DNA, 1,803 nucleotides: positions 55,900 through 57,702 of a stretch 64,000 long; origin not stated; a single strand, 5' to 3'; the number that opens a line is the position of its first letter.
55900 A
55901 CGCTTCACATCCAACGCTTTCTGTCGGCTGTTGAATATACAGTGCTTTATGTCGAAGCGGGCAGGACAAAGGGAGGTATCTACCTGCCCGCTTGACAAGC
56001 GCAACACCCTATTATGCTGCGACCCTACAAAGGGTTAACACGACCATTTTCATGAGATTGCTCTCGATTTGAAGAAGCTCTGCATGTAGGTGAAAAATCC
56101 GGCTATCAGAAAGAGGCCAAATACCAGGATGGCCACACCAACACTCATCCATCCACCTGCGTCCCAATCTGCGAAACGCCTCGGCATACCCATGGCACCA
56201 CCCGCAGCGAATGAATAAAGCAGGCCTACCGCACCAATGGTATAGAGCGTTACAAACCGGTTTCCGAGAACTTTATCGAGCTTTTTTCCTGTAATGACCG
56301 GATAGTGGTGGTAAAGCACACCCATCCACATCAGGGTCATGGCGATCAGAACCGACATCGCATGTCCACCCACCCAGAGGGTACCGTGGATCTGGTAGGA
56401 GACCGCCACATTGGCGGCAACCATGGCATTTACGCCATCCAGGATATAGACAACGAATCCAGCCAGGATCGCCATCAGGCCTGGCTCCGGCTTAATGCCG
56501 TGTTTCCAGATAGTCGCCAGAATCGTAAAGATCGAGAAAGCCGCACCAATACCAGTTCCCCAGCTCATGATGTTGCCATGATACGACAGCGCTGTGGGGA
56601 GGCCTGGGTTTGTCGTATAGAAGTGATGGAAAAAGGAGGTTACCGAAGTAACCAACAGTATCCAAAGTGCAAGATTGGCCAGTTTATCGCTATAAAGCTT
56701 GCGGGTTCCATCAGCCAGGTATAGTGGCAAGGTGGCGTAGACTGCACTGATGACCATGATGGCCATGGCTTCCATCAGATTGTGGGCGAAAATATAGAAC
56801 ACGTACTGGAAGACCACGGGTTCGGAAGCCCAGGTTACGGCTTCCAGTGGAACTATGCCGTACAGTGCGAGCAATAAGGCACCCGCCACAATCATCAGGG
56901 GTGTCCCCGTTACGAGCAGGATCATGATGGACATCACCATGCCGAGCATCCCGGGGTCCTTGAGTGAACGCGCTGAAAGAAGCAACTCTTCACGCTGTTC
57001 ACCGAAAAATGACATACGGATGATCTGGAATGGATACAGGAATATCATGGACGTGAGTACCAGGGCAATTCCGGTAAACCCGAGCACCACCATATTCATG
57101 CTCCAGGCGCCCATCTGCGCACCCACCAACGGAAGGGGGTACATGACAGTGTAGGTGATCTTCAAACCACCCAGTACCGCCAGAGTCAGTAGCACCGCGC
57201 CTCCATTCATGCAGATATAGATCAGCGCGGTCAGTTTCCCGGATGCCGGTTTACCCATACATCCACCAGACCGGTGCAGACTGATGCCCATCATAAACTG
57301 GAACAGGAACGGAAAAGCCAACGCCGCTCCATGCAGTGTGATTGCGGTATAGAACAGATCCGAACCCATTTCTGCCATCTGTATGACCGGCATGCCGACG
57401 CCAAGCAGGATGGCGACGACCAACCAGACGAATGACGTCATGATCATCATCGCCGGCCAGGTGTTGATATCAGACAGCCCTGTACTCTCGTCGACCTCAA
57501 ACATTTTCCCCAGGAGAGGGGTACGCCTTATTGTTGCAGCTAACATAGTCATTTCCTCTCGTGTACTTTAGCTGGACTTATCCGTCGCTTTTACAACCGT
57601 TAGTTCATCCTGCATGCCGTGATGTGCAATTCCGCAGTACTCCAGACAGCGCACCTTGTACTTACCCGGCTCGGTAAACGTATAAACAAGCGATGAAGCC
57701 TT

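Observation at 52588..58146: A divergent CuA-containing haem-copper oxidase with NO-reductase-like H-x3-E and a Met in the helix-X HxH position has a dedicated Cu-ATPase and haem O synthase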

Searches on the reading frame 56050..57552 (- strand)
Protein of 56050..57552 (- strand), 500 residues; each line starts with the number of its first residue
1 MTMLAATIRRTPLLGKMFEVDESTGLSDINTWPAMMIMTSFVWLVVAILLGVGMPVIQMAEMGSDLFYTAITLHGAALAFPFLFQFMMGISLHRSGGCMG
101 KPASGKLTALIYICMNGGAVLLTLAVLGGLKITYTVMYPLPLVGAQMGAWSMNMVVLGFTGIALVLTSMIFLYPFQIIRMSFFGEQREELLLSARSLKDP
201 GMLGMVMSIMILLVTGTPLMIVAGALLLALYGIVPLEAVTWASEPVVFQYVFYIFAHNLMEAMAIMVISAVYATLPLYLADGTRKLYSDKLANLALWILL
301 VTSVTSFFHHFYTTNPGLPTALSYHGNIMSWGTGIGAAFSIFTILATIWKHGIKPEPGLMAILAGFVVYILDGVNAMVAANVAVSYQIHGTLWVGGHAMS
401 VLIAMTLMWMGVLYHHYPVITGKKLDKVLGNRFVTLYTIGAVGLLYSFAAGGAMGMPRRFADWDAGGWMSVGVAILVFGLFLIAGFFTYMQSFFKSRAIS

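Call 3: search_protein_families(library=pfam, proteins=[window:56050-57552:-], max_evalue=0.01)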
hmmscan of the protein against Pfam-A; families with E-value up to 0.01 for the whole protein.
window:56050-57552:- (500 aa): 1 family
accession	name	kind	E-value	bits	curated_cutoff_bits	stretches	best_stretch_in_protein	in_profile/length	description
PF00115.25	COX1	-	1.6e-43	149.6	34.8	1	35-464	5-414/436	Cytochrome C and Quinol oxidase polypeptide I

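Call 4: search_protein_families(library=ncbifam, proteins=[window:56050-57552:-], max_evalue=0.01)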
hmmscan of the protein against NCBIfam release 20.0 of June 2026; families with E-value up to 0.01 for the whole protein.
window:56050-57552:- (500 aa): 5 families
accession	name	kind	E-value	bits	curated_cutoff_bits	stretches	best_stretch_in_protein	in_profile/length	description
TIGR02891.1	CtaD_CoxA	equivalog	3.4e-23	82.1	670.75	1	35-495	17-467/504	cytochrome c oxidase subunit I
NF041075.1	quin_ox_SoxB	equivalog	5.5e-09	35.5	700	1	53-463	25-421/468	proton pump complex quinol oxidase subunit SoxB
NF050116.1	cyt_aa3_Actin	exception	8e-07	28.2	880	1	33-494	12-467/522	aa3-type cytochrome oxidase subunit I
TIGR02843.1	CyoB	equivalog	1.4e-05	23.8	1020.35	1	112-490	145-512/646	cytochrome o ubiquinol oxidase subunit I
TIGR02882.1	QoxB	equivalog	2.2e-05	23.1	1015.5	1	47-496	72-513/643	cytochrome aa3 quinol oxidase subunit I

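Call 6: search_solved_structures(query=window:56050-57552:-, max_evalue=0.01, show_alignments=3)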
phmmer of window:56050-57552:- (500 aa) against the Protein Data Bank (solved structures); distinct sequences matched with E-value up to 0.01: 4.
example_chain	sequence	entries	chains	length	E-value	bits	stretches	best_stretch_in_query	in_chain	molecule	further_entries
6koc_A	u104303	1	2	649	1.7e-06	30.2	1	67-491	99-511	AA3-600 quinol oxidase subunit I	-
6kob_A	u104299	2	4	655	1.7e-06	30.2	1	67-491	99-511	AA3-600 quinol oxidase subunit I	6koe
7xma_B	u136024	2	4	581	2.1e-05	26.6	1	200-467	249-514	Cytochrome c oxidase subunit 2,Cytochrome c oxidase subunit 1 | CYTOCHROME C OXIDASE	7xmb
2yev_A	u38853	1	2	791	2.8e-05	26.3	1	62-496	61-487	CYTOCHROME C OXIDASE POLYPEPTIDE I+III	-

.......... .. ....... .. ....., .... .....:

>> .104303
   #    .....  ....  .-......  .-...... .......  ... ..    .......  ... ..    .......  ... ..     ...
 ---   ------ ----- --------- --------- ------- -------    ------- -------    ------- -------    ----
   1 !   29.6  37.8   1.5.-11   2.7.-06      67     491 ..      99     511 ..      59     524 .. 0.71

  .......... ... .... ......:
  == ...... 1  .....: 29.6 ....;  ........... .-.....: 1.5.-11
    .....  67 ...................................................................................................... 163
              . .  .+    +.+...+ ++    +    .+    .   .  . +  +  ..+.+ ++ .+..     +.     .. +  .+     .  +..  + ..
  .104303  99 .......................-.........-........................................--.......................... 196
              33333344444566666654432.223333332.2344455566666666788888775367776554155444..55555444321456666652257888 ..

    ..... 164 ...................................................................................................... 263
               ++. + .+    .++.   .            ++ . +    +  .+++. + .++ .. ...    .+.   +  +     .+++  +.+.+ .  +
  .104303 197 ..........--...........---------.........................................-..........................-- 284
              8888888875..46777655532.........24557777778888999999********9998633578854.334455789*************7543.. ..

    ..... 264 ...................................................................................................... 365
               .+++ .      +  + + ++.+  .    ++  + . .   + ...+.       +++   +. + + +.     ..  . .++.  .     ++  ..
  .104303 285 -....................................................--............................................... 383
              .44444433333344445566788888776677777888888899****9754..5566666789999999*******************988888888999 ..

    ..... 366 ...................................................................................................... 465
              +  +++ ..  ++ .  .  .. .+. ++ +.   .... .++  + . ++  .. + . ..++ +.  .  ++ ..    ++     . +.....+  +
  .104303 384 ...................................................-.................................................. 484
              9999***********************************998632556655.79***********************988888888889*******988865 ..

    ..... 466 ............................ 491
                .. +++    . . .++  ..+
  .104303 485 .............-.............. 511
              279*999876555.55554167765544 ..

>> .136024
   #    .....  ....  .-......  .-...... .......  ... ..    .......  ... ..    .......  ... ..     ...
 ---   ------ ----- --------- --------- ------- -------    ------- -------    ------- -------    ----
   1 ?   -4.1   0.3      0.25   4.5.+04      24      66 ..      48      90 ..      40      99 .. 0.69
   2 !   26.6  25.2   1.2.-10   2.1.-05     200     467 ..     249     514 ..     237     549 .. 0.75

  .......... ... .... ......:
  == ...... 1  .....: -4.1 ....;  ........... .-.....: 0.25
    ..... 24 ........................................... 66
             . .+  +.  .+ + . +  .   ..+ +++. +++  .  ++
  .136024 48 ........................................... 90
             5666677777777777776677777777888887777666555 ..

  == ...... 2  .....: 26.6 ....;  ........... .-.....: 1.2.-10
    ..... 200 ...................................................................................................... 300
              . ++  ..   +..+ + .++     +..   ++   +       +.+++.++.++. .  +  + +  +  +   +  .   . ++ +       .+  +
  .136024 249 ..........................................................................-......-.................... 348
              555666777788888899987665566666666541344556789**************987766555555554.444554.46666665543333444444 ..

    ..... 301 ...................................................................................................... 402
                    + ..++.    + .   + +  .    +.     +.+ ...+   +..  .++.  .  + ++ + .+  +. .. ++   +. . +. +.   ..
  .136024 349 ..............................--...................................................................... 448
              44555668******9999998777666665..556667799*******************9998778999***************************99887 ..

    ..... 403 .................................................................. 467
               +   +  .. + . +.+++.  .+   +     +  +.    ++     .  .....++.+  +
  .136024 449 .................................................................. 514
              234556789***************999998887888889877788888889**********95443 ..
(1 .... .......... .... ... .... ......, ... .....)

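Call 7: find_homologous_proteins(query=window:56050-57552:-, max_evalue=0.00001)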
Query window:56050-57552:- (500 aa): 357 proteins with E <= 0.00001 among 8000 candidates; the best 120 are listed.
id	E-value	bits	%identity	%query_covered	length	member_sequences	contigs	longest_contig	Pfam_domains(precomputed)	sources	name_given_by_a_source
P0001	3.3e-294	994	91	100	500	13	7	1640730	PF00115.26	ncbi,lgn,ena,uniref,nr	ncbi:cbb3-type cytochrome c oxidase subunit I [Sedimenticola selenatireducens]|uniref:cbb3-type cyto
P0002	8.2e-283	956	88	100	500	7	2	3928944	PF00115.26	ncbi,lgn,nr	ncbi:cbb3-type cytochrome c oxidase subunit I [Sedimenticola thiotaurini]|nr:cbb3-type cytochrome c 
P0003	8.7e-282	953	87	99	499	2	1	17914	PF00115.26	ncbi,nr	ncbi:MAG: cbb3-type cytochrome c oxidase subunit I [Sedimenticola sp.]|nr:cbb3-type cytochrome c oxi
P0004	2.3e-280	948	87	99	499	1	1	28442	PF00115.26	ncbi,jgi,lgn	-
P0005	3.8e-272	921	86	97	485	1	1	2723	PF00115.26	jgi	jgi:cytochrome c oxidase subunit 1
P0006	4.9e-240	815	73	100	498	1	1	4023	PF00115.26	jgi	jgi:cytochrome c oxidase subunit 1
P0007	2.0e-238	810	73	100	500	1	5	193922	PF00115.26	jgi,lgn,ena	-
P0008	4.2e-238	809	72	99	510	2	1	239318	PF00115.26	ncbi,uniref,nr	ncbi:cbb3-type cytochrome c oxidase subunit I [Thioalbus denitrificans]|uniref:cbb3-type cytochrome 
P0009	3.6e-236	803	72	100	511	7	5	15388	PF00115.26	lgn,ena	-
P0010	3.2e-235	800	72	100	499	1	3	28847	PF00115.26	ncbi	-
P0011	6.1e-232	789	72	99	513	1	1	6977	PF00115.26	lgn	-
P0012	1.9e-230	784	69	100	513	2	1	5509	PF00115.26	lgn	-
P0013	5.6e-229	779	71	99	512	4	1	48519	PF00115.26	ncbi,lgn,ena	-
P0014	4.1e-228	776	70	99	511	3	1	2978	PF00115.26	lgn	-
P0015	1.1e-227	775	70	100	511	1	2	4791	PF00115.26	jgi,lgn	-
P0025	1.9e-223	761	68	100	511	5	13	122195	PF00115.26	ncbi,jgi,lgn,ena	-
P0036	6.8e-218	742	65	100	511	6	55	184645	PF00115.26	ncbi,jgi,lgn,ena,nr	ncbi:MAG: cbb3-type cytochrome c oxidase subunit I [Alphaproteobacteria bacterium]|nr:cbb3-type cyto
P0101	1.1e-205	702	64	100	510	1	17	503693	PF00115.26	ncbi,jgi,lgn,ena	jgi:cytochrome c oxidase subunit 1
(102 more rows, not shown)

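Call 23: search_solved_structures(query=A1, max_evalue=1, show_alignments=0)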
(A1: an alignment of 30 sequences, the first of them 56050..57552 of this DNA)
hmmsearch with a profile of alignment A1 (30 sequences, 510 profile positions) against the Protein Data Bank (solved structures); distinct sequences matched with E-value up to 1: 30.
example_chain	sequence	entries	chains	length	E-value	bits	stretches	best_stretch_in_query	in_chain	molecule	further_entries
7rh6_R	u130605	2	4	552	3.2e-12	49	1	195-497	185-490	Cytochrome c oxidase subunit 1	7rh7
7rh5_R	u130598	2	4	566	3.5e-12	48.9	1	195-497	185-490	Cytochrome c oxidase subunit 1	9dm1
6adq_F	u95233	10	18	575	3.6e-12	48.9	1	195-497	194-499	Cytochrome c oxidase subunit 1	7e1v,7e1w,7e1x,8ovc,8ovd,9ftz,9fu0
8hcr_F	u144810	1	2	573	8.7e-12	47.6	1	195-498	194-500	Probable cytochrome c oxidase subunit 1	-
6hwh_V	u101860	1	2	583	7.4e-11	44.5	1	195-497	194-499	Cytochrome c oxidase subunit 1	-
6koc_A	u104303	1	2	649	1.9e-10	43.2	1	35-497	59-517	AA3-600 quinol oxidase subunit I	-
6kob_A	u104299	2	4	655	1.9e-10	43.2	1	35-497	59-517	AA3-600 quinol oxidase subunit I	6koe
9wcx_I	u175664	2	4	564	2.1e-10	43.1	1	195-498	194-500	Cytochrome c oxidase subunit 1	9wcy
2yev_A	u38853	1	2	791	4.3e-10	42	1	39-496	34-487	CYTOCHROME C OXIDASE POLYPEPTIDE I+III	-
8ugh_4A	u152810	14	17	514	1.6e-08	36.8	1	202-501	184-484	Cytochrome c oxidase subunit 1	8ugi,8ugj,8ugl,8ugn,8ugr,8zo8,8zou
5j4z_BN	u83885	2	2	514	2.6e-08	36.2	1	202-490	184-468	Cytochrome c oxidase subunit 1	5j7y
8d4t_N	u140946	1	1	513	2.7e-08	36.1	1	200-491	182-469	Cytochrome c oxidase subunit 1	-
1occ_A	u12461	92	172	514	2.7e-08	36.1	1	200-491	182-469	CYTOCHROME C OXIDASE | Cytochrome c oxidase polypeptide I | Cytochrome c oxidase subunit 1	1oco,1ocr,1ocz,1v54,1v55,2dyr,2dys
7xma_B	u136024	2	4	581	3.7e-08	35.6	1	200-491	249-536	Cytochrome c oxidase subunit 2,Cytochrome c oxidase subunit 1 | CYTOCHROME C OXIDASE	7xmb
8ucj_a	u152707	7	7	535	4.7e-08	35.3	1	203-489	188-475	Cytochrome c oxidase subunit 1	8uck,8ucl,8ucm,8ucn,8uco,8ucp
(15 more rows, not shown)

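Call 24: find_encoding_contigs(protein=P0008, flank=8000, max_places=2)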
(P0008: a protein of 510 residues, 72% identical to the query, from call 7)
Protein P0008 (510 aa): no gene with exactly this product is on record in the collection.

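Call 25: find_encoding_contigs(protein=P0036, flank=8000, max_places=2)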
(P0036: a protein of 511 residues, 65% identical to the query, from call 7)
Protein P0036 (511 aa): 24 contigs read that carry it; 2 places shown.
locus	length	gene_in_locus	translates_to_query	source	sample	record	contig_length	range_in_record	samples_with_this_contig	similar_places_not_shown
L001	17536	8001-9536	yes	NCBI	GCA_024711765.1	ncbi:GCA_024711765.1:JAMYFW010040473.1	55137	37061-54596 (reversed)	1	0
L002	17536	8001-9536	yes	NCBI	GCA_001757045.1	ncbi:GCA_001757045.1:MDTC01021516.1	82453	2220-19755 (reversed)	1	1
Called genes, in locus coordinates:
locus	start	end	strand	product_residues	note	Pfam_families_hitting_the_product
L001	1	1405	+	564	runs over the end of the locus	PF01979:Amidohydro_1 (faint), PF07969:Amidohydro_3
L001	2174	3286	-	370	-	PF00155:Aminotran_1_2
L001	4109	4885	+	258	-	PF13386:DsbD_2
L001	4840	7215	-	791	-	PF00403:HMA, PF00122:E1-E2_ATPase, PF00702:Hydrolase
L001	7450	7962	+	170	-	-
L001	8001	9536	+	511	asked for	PF00115:COX1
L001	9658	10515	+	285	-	PF01040:UbiA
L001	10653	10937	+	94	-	-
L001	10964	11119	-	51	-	-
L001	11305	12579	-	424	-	PF00970:FAD_binding_6 (weak), PF00175:NAD_binding_1, PF08030:NAD_binding_6 (weak), PF00111:Fer2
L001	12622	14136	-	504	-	-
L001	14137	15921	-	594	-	PF22113:Mtrc-MtrF_II-IV_dom (faint), PF03264:Cytochrom_NNT (faint), PF14522:Cytochrome_C7 (faint), PF13435:Cytochrome_C554 (weak)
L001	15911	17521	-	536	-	PF14537:Cytochrom_c3_2 (faint), PF09699:Paired_CXXCH_1 (faint), PF14522:Cytochrome_C7 (faint), PF22113:Mtrc-MtrF_II-IV_dom (faint)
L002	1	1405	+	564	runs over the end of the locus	PF01979:Amidohydro_1 (faint), PF07969:Amidohydro_3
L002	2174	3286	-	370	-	PF00155:Aminotran_1_2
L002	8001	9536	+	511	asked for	PF00115:COX1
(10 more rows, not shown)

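Call 26: find_encoding_contigs(protein=P0101, flank=8000, max_places=2)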
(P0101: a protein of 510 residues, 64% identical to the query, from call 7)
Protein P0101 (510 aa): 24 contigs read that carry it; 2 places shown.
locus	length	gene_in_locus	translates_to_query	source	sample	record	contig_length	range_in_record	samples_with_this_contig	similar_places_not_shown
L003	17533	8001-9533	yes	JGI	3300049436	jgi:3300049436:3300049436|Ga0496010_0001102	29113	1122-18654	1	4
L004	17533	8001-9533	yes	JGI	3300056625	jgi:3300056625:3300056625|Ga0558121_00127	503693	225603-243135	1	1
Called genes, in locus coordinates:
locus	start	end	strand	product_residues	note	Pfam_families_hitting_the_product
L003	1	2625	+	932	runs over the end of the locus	PF13510:Fer2_4, PF10588:NADH-G_4Fe-4S_3, PF13237:Fer4_10 (faint), PF00037:Fer4 (faint), PF12838:Fer4_7, PF04879:Molybdop_Fe4S4, PF00384:Molybdopterin, PF01568:Molydop_binding, +1 more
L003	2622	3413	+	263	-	PF02634:FdhD-NarQ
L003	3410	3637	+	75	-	PF11390:FdsD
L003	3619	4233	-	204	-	PF06080:DUF938, PF13649:Methyltransf_25 (faint)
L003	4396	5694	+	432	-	PF00989:PAS, PF08448:PAS_4, PF08447:PAS_3 (weak), PF13426:PAS_9, PF00512:HisKA, PF02518:HATPase_c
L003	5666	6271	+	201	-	PF00072:Response_reg, PF08281:Sigma70_r4_2 (weak), PF00196:GerE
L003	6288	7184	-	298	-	PF01040:UbiA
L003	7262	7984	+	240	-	-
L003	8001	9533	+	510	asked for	PF00115:COX1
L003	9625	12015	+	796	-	PF00403:HMA, PF00122:E1-E2_ATPase, PF00702:Hydrolase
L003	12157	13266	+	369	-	PF08240:ADH_N, PF00107:ADH_zinc_N, PF13602:ADH_zinc_N_2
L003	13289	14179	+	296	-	PF00756:Esterase, PF00326:Peptidase_S9 (weak)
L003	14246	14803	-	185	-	PF04828:GFA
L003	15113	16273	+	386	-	PF01264:Chorismate_synt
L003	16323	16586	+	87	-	PF04325:DUF465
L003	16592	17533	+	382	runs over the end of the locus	PF01306:LacY_symp, PF03825:Nuc_H_symport, PF07690:MFS_1, PF12832:MFS_1_like, PF07690:MFS_1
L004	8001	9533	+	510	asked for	PF00115:COX1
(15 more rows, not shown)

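Call 27: find_encoding_contigs(protein=P0025, flank=8000, max_places=2)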
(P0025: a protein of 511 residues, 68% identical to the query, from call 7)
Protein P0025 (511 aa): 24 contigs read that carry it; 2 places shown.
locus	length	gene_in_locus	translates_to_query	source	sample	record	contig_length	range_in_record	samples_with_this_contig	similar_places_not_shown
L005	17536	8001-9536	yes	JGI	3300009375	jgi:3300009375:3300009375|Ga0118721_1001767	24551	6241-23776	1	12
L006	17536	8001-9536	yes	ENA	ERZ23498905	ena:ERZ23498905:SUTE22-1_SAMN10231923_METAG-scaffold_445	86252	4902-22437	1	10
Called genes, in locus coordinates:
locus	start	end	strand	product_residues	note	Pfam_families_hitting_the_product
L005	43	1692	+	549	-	PF00528:BPD_transp_1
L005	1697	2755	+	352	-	PF00005:ABC_tran, PF13304:AAA_21 (weak)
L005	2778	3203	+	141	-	PF01814:Hemerythrin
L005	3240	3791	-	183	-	-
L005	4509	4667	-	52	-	-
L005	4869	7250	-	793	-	PF00403:HMA, PF00122:E1-E2_ATPase, PF00702:Hydrolase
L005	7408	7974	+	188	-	-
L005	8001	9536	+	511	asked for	PF00115:COX1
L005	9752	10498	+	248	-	PF00106:adh_short, PF01370:Epimerase (faint), PF08659:KR, PF13561:adh_short_C2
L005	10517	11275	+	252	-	PF00378:ECH_1, PF16113:ECH_2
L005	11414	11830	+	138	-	PF13279:4HBT_2, PF03061:4HBT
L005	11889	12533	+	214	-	PF00578:AhpC-TSA, PF08534:Redoxin, PF10417:1-cysPrx_C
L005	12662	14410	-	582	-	PF02538:Hydantoinase_B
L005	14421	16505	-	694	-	PF05378:Hydant_A_N, PF01968:Hydantoinase_A, PF19278:Hydant_A_C (faint)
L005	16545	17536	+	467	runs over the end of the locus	PF20695:UbiD_N, PF01977:UbiD, PF20696:UbiD_C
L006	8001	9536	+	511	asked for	PF00115:COX1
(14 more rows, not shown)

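Call 28: find_encoding_contigs(protein=P0001, flank=10000, max_places=2)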
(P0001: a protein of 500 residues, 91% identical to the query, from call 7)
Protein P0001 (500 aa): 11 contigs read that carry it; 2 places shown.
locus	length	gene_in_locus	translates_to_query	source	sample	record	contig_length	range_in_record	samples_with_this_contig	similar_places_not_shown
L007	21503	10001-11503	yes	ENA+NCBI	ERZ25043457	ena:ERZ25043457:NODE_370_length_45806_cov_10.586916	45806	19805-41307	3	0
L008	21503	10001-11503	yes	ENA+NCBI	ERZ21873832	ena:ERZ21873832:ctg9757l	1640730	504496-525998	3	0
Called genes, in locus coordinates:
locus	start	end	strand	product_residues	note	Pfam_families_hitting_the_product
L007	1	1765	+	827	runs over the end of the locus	PF12156:ATPase-cat_bd, PF00403:HMA, PF00122:E1-E2_ATPase, PF00702:Hydrolase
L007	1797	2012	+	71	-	PF03597:FixS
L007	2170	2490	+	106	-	-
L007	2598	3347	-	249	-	-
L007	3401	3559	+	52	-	-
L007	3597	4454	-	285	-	PF00005:ABC_tran, PF02463:SMC_N (weak), PF13304:AAA_21 (weak)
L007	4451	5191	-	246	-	PF00005:ABC_tran, PF13304:AAA_21, PF12399:BCA_ABC_TP_C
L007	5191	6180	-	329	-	PF02653:BPD_transp_2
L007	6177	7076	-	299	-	PF02653:BPD_transp_2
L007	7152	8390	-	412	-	PF13433:Peripla_BP_5, PF13458:Peripla_BP_6, PF01094:ANF_receptor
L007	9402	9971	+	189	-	-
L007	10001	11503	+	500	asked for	PF00115:COX1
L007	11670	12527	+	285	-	PF01040:UbiA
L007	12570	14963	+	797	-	PF00403:HMA, PF00122:E1-E2_ATPase, PF00702:Hydrolase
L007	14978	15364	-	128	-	PF21651:DUF6858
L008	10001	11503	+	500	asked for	PF00115:COX1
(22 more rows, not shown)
